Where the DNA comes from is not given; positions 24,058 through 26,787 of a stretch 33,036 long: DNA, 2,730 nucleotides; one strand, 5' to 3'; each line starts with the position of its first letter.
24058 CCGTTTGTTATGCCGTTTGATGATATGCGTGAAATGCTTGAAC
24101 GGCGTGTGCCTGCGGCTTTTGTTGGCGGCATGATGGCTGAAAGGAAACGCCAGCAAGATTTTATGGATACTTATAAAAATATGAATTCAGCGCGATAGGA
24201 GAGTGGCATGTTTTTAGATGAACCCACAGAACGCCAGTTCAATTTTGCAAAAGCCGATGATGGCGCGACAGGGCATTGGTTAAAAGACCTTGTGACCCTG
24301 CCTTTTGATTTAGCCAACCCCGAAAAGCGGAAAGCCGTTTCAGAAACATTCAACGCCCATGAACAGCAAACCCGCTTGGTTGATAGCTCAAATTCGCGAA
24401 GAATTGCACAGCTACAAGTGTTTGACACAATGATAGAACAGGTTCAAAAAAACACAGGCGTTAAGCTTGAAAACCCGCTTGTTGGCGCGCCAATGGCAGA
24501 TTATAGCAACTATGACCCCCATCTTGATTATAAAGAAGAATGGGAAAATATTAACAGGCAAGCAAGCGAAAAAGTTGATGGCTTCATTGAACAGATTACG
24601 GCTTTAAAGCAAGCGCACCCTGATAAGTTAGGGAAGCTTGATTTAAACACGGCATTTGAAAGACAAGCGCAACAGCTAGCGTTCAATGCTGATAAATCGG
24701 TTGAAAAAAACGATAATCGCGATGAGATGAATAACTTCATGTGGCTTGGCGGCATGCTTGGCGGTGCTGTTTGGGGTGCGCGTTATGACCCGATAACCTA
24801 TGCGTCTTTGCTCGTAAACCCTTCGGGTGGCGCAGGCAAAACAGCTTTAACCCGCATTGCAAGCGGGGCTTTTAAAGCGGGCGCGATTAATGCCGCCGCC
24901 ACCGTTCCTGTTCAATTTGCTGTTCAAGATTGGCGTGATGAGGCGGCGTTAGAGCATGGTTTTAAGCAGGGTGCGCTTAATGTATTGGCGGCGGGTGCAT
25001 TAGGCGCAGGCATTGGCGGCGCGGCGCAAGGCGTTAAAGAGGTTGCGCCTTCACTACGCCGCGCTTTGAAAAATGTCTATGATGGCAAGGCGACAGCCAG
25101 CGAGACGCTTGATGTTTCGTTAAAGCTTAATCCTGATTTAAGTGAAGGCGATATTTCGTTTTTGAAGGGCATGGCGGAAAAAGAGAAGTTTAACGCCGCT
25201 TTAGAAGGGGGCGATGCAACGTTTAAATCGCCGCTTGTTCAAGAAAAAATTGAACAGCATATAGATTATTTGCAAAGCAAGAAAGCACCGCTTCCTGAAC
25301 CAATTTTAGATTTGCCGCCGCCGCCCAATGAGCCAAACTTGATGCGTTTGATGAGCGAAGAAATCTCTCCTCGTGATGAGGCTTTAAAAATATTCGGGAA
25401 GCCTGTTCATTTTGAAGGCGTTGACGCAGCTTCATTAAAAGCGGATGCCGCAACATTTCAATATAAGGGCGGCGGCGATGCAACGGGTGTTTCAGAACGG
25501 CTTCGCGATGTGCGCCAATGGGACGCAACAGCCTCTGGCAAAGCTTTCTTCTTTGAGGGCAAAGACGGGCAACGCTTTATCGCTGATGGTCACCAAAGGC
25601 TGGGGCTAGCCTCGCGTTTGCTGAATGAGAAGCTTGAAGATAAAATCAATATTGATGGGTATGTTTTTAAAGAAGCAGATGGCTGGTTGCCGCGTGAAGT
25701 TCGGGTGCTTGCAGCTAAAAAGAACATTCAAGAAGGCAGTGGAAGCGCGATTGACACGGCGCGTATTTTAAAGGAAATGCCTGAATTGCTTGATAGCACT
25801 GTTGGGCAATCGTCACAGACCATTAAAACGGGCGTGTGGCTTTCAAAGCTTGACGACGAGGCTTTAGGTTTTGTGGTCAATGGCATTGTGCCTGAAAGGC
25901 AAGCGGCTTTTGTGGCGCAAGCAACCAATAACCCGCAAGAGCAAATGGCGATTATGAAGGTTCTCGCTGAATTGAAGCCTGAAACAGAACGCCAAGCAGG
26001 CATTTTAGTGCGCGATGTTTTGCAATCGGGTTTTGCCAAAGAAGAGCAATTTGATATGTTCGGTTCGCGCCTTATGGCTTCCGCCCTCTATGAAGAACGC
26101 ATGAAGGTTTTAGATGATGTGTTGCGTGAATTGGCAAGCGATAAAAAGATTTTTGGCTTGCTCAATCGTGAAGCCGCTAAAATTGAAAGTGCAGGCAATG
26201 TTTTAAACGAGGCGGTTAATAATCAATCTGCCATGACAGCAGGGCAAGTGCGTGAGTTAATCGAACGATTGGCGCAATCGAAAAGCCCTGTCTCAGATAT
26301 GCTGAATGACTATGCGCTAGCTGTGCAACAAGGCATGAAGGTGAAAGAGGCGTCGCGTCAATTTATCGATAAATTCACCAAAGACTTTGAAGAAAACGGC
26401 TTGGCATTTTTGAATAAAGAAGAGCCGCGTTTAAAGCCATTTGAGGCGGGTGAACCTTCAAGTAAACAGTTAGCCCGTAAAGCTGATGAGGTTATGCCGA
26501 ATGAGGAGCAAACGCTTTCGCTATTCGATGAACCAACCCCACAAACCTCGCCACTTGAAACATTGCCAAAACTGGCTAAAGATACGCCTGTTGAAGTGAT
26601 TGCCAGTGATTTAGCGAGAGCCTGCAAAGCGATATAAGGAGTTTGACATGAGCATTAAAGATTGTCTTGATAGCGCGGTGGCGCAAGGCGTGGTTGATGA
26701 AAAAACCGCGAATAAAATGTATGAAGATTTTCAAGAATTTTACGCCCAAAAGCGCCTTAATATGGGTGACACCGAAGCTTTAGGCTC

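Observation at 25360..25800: ParB/sulfiredoxin-like DGHQR domain embedded in an ejected internal-virion protein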

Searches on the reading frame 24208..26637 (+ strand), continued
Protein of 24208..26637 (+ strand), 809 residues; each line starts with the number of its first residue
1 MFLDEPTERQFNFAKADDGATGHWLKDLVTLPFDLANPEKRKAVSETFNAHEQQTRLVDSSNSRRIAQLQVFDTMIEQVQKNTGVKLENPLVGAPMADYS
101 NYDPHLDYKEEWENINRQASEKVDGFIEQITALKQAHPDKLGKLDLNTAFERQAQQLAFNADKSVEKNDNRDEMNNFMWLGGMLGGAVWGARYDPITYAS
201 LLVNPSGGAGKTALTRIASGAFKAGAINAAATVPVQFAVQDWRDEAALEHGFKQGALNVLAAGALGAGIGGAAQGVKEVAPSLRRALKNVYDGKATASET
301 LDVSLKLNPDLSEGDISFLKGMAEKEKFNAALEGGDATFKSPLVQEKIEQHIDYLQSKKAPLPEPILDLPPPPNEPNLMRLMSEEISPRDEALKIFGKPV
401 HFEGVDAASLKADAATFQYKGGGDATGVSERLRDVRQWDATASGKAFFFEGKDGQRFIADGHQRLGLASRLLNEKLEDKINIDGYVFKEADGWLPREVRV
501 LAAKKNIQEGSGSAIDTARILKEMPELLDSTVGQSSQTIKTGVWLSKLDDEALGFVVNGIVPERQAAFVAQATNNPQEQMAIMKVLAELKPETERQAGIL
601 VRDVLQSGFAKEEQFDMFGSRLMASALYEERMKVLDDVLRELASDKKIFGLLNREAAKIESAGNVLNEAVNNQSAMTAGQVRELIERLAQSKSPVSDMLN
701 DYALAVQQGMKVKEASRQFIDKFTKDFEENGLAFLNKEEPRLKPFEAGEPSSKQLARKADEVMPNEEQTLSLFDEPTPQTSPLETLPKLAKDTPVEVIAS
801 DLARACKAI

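Call 33: fold_search(model_id=the predicted structure, library=pdb)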
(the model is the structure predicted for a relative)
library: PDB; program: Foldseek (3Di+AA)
matches with E <= 10: 74; with E <= 0.001: 4
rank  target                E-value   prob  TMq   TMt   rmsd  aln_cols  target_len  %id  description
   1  7nfu_B                1.3e-04  1.00  0.17  0.47   7.0       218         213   17  Crystal structure of C-terminally truncated Geobacillus thermoleovorans nucleoid occlusion protein Noc (released 2021-02-17)
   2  7nfu_A                1.6e-04  1.00  0.18  0.49   6.3       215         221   18  Crystal structure of C-terminally truncated Geobacillus thermoleovorans nucleoid occlusion protein Noc (released 2021-02-17)
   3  6t1f_D                9.5e-04  1.00  0.15  0.43   7.6       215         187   17  Crystal structure of the C-terminally truncated chromosome-partitioning protein ParB from Caulobacter crescentus compl (released 2020-10-14)
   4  6sdk_B                9.9e-04  1.00  0.11  0.39  13.1       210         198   16  Crystal structure of bacterial ParB dimer bound to CDP (released 2019-10-23)
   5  6t1f_B                1.2e-03  1.00  0.16  0.45   6.9       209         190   18  Crystal structure of the C-terminally truncated chromosome-partitioning protein ParB from Caulobacter crescentus compl (released 2020-10-14)
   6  7bnk_A                1.8e-03  1.00  0.11  0.38  13.1       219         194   17  Crystal structure of ParB from Myxococcus xanthus bound to CDP and Monothiophosphate (released 2021-09-08)
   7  7ng0                  1.8e-03  1.00  0.11  0.37  13.0       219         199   16  Crystal structure of N- and C-terminally truncated Geobacillus thermoleovorans nucleoid occlusion protein Noc (released 2021-02-17)
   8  6sdk_A                2.0e-03  1.00  0.11  0.37  12.9       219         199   15  Crystal structure of bacterial ParB dimer bound to CDP (released 2019-10-23)
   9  7bnr_A                2.1e-03  1.00  0.11  0.38  13.1       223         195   18  Crystal structure of a ParB Q52A mutant from Myxococcus xanthus bound to CTPyS (released 2021-09-08)
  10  7ol9_B                2.2e-03  1.00  0.12  0.39  15.5       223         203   16  Crystal structure of C-terminally truncated Bacillus subtilis nucleoid occlusion protein (Noc) complexed to the Noc-bi (released 2022-03-09)
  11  7bnk_B                2.8e-03  1.00  0.11  0.39  12.7       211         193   18  Crystal structure of ParB from Myxococcus xanthus bound to CDP and Monothiophosphate (released 2021-09-08)
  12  6t1f_A                2.8e-03  1.00  0.11  0.40  11.9       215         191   19  Crystal structure of the C-terminally truncated chromosome-partitioning protein ParB from Caulobacter crescentus compl (released 2020-10-14)
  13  6t1f_C                3.0e-03  1.00  0.11  0.39  12.0       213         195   19  Crystal structure of the C-terminally truncated chromosome-partitioning protein ParB from Caulobacter crescentus compl (released 2020-10-14)
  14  7bnr_B                4.9e-03  1.00  0.11  0.37  13.1       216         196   18  Crystal structure of a ParB Q52A mutant from Myxococcus xanthus bound to CTPyS (released 2021-09-08)
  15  7ol9_A                9.6e-03  1.00  0.11  0.37  12.9       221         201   16  Crystal structure of C-terminally truncated Bacillus subtilis nucleoid occlusion protein (Noc) complexed to the Noc-bi (released 2022-03-09)
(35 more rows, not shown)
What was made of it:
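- The full-length model gives the same result (call 33).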

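Call 41: get_annotated_region(hit=H4, flank=9000)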
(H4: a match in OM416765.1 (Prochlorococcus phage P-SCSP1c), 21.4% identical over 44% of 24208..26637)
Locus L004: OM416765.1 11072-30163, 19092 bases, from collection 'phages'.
description: Prochlorococcus phage P-SCSP1c, complete genome.
organism: Prochlorococcus phage P-SCSP1c (NCBI taxid 2914491)
taxonomy: Viruses; Duplodnaviria; Heunggongvirae; Uroviricota; Caudoviricetes; Autographiviridae
host: Prochlorococcus sp. MED4; source: South China Sea; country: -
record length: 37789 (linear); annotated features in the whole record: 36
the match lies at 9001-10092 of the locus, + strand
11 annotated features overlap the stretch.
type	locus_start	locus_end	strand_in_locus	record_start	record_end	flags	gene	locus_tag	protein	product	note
CDS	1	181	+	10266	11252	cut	-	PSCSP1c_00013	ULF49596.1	major capsid protein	-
CDS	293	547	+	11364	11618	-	-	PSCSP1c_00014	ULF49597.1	hypothetical protein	-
CDS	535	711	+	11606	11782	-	-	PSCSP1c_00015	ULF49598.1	hypothetical protein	-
CDS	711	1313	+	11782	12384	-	-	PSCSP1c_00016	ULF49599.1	tail tubular protein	tail tubular protein gp11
CDS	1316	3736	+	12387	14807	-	-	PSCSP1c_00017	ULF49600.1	tail tubular protein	tail tubular protein gp12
CDS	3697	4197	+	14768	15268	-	-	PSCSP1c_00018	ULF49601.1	hypothetical protein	-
CDS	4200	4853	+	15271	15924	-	-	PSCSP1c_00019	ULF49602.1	hypothetical protein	-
CDS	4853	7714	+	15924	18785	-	-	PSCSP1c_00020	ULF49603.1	hypothetical protein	-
CDS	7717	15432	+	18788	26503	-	-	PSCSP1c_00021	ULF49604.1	hypothetical protein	-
CDS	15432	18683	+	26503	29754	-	-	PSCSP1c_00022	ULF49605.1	hypothetical protein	-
CDS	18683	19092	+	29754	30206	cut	-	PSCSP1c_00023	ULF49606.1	hypothetical protein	-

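Call 53: fold_search(model_id=the predicted structure, library=viral)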
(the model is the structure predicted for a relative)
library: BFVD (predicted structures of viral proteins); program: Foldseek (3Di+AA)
matches with E <= 10: 161; with E <= 0.001: 13
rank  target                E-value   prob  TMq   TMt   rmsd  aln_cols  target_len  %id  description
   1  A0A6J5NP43            5.7e-27  1.00  0.29  0.23  24.8       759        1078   26  Uncharacterized protein [uncultured Caudovirales phage]
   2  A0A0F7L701            2.6e-24  1.00  0.34  0.33  34.2       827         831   21  Uncharacterized protein [uncultured marine virus]
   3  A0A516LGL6            4.3e-24  1.00  0.25  0.16  35.4       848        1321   22  (no name in the UniProt tables at hand)
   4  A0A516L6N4            5.1e-24  1.00  0.27  0.21  28.6       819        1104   22  (no name in the UniProt tables at hand)
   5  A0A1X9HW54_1          8.2e-21  1.00  0.24  0.17  33.2      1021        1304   19  (no name in the UniProt tables at hand)
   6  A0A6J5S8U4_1          3.3e-13  1.00  0.32  0.19  33.2       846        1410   16  Large polyvalent protein associated domain-containing protein [uncultured Caudovirales phage]
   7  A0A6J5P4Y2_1          3.7e-13  1.00  0.31  0.23  24.9       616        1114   16  Uncharacterized protein [uncultured Caudovirales phage]
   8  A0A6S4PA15            1.4e-10  1.00  0.26  0.15   9.4       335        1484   20  Large polyvalent protein associated domain-containing protein [uncultured phage_MedDCM-OCT-S31-C1]
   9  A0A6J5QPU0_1          1.5e-07  1.00  0.20  0.14  15.0       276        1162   22  Large polyvalent protein associated domain-containing protein [uncultured Caudovirales phage]
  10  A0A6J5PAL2            8.6e-06  1.00  0.15  0.15  28.8       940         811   13  DdrB-like domain-containing protein [uncultured Caudovirales phage]
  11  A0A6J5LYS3            1.4e-05  1.00  0.17  0.16  30.3       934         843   12  DdrB-like domain-containing protein [uncultured Caudovirales phage]
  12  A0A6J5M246            1.3e-04  1.00  0.18  0.25  19.2       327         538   13  ParB/RepB/Spo0J partition protein family [uncultured Caudovirales phage]
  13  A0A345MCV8            7.4e-04  1.00  0.17  0.35  19.1       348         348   12  (no name in the UniProt tables at hand)
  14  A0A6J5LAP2            1.1e-03  1.00  0.17  0.36  17.6       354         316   17  Spo0J Stage 0 sporulation protein J (Antagonist of Soj) containing ParB-like nuclease domain [uncultured Caudovirales phage]
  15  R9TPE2                1.7e-03  1.00  0.18  0.35  21.4       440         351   12  Uncharacterized protein [Synechococcus phage S-IOM18]
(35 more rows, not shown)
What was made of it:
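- BFVD hits include phage ParB/Spo0J and 'DdrB-like domain-containing' proteins (call 53).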

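Call 56: find_encoding_contigs(protein=P0008, flank=10000, max_places=2)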
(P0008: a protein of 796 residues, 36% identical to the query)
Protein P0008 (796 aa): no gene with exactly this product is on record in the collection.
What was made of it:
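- Tried and rejected: No record (call 56).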

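Call 57: find_encoding_contigs(protein=P0027, flank=10000, max_places=2)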
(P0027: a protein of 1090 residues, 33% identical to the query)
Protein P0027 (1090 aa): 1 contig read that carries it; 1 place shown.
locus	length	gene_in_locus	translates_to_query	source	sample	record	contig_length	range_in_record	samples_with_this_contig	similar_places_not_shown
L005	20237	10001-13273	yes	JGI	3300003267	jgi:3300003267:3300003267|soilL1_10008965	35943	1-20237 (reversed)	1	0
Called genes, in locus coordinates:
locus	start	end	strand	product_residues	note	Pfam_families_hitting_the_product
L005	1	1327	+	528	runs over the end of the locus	PF12236:Head-tail_con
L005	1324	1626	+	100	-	PF25181:Phage_Bbp19 (weak)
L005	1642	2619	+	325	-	PF05396:Phage_T7_Capsid (faint)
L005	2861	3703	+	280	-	PF19821:Phage_capsid_2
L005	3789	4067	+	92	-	-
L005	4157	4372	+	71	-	-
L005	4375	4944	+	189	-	-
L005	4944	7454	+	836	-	-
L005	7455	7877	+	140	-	-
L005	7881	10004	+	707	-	-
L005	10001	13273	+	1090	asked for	PF06414:Zeta_toxin, PF13671:AAA_33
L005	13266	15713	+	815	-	-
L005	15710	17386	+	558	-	-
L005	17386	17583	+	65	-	-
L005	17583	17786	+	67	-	-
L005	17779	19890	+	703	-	-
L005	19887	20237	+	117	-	?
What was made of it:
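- The same synteny occurs around the Zeta-toxin-bearing homologue (call 57).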

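Call 62: search_protein_families(library=ncbifam, proteins=[window:24208-26637:+], max_evalue=10)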
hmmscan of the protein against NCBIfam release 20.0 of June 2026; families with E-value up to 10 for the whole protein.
window:24208-26637:+ (809 aa): 0 families

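Call 76: search_protein_families(library=padloc, proteins=[window:24208-26637:+], max_evalue=10)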
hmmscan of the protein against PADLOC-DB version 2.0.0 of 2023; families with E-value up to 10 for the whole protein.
window:24208-26637:+ (809 aa): 0 families
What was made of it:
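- Tried and rejected: Nothing (calls 62, 76).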

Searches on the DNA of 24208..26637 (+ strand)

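Call 5: search_dna_similar(query=window:24208-26637:+, collection=phages, mode=near, max_rows=20)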
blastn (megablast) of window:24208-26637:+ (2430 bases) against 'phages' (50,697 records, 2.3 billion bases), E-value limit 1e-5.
No match.
